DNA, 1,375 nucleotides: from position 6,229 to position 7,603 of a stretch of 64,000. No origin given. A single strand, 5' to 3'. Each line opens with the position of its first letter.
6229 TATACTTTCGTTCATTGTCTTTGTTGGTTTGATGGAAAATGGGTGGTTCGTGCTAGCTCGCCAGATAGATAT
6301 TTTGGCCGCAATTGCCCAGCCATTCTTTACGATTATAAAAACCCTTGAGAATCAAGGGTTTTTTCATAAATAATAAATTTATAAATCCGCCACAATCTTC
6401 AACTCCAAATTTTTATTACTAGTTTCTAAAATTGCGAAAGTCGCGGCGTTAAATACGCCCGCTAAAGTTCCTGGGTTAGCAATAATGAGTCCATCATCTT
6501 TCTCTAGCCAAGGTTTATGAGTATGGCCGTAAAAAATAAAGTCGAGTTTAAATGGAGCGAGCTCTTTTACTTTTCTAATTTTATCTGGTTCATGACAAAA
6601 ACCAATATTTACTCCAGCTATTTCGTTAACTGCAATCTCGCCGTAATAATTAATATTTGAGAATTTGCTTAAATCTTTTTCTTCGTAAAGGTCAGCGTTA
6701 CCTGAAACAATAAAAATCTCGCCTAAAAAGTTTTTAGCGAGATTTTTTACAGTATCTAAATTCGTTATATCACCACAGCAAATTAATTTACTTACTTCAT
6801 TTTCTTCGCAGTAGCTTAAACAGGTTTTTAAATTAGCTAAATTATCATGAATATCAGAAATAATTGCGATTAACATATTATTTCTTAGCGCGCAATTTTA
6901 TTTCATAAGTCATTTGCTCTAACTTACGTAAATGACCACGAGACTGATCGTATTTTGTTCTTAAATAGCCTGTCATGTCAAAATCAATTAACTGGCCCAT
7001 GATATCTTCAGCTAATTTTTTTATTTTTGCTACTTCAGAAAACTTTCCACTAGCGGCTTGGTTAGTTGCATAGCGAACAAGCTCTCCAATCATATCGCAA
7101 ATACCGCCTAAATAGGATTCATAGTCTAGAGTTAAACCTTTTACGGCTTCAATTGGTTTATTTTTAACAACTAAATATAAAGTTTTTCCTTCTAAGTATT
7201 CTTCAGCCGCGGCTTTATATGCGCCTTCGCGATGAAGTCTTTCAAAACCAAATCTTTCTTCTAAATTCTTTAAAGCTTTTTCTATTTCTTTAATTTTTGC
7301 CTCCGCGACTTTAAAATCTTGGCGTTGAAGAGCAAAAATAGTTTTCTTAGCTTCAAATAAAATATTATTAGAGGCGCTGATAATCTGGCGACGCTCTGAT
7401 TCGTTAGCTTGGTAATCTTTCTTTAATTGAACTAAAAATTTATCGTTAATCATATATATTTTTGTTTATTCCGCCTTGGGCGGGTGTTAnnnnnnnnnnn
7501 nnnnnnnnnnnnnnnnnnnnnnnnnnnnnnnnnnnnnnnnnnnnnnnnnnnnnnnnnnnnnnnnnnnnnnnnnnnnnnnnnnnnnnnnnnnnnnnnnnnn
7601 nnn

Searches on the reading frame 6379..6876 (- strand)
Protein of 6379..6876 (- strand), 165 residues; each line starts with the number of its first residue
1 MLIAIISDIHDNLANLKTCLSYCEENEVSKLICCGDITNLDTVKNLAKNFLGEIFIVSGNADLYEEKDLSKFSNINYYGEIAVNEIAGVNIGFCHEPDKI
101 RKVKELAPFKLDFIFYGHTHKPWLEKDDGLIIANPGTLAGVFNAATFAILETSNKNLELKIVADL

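Call 9: search_protein_families(library=pfam, proteins=[window:6379-6876:-], max_evalue=0.001)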
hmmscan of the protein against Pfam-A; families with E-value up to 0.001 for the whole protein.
window:6379-6876:- (165 aa): 2 families
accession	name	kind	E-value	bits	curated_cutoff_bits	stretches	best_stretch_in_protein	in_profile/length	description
PF12850.12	Metallophos_2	-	8.3e-29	101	27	1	1-154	1-153/154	Calcineurin-like phosphoesterase superfamily domain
PF00149.33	Metallophos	-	3.4e-13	50.9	21.5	1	1-95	1-114/191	Calcineurin-like phosphoesterase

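Call 87: search_protein_families(library=ncbifam, proteins=[window:6379-6876:-], max_evalue=1)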
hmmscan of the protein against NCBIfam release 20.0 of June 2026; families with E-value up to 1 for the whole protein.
window:6379-6876:- (165 aa): 3 families
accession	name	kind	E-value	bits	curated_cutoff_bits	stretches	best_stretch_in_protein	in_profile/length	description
TIGR00040.1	yfcE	subfamily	3.2e-21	76.1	56.25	1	1-158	1-156/158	YfcE family phosphodiesterase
NF006988.0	PRK09453.1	equivalog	6.2e-13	49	117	1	1-153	1-163/183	phosphodiesterase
TIGR03729.1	acc_ester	subfamily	0.005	16.3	148.25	1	3-75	2-85/239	putative phosphoesterase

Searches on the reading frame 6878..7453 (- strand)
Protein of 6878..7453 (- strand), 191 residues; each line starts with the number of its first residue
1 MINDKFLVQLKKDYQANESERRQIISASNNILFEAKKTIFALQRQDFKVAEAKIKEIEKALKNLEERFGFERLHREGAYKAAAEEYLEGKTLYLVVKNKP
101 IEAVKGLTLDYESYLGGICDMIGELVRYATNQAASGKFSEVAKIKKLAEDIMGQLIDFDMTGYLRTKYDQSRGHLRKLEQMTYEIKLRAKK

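Call 9: search_protein_families(library=pfam, proteins=[window:6878-7453:-], max_evalue=0.001)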
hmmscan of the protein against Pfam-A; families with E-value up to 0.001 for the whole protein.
window:6878-7453:- (191 aa): 1 family
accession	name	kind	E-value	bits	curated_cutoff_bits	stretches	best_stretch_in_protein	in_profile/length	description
PF01997.21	Translin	-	5.3e-19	69.4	25.9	1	20-188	2-204/205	Translin family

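Call 87: search_protein_families(library=ncbifam, proteins=[window:6878-7453:-], max_evalue=1)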
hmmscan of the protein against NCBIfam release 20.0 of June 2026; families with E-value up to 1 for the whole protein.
window:6878-7453:- (191 aa): 7 families
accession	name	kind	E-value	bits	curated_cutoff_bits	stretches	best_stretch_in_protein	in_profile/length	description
NF011157.0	PRK14562.1-2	equivalog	9.4e-20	71.2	238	1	9-184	7-183/191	haloacid dehalogenase superfamily protein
NF011161.0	PRK14562.1-6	equivalog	6.9e-19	67.9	228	1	7-188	18-203/218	haloacid dehalogenase superfamily protein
NF011158.0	PRK14562.1-3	equivalog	7.7e-18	65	359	1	6-177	5-185/210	haloacid dehalogenase superfamily protein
NF011160.0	PRK14562.1-5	equivalog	1.2e-15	57.5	291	1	10-177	11-183/213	haloacid dehalogenase superfamily protein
NF011159.0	PRK14562.1-4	equivalog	1.8e-12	47.3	269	1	14-178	12-176/198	haloacid dehalogenase superfamily protein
NF011156.0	PRK14562.1-1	equivalog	0.00016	21.8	308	1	43-181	56-188/200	haloacid dehalogenase superfamily protein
NF008066.0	PRK10801.1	equivalog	0.11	11.9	403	1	4-62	54-113/230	Tol-Pal system protein TolQ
